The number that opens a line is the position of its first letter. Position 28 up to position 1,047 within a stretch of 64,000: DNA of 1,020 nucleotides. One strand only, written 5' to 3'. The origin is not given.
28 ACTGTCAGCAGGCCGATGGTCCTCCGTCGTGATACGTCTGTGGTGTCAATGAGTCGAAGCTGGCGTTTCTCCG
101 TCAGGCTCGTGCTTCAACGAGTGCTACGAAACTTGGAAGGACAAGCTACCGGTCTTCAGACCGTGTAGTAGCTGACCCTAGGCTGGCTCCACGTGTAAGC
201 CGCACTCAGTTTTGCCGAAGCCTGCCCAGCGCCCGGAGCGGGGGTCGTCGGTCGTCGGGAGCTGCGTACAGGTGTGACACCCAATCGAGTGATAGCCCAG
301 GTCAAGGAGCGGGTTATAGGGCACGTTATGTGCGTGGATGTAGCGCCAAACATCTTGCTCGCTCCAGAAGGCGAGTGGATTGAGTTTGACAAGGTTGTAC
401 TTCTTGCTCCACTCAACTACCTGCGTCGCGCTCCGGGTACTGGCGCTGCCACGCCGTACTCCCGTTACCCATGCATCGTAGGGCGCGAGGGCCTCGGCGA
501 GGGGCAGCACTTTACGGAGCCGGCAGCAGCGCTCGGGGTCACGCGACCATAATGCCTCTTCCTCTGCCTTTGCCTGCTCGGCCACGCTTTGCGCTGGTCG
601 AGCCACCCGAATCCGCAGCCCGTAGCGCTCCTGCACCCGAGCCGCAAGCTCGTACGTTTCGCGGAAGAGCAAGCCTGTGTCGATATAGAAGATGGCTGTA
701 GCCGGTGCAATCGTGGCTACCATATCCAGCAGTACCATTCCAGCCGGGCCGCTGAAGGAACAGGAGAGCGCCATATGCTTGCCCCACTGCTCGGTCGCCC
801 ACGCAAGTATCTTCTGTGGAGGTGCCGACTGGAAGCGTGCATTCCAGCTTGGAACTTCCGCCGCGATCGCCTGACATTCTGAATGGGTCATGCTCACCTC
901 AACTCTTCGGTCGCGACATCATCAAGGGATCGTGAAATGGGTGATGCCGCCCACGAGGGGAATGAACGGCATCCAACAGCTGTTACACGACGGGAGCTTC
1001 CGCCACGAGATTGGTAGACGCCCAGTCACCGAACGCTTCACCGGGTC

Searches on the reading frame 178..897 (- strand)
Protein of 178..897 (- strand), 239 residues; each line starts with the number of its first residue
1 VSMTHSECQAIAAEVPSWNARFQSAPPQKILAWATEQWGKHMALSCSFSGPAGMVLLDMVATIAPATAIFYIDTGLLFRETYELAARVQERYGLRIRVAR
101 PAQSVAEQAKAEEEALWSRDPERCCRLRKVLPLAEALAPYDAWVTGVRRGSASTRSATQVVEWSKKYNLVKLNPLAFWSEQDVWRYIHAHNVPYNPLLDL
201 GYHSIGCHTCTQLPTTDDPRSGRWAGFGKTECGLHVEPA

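Call 21: search_protein_families(library=pfam, proteins=[window:178-897:-], max_evalue=0.001)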
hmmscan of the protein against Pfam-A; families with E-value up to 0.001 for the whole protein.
window:178-897:- (239 aa): 1 family
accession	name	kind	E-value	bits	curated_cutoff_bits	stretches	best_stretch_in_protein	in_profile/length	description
PF01507.26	PAPS_reduct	-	1.2e-49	169.1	22.5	1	45-212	3-174/175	Phosphoadenosine phosphosulfate reductase domain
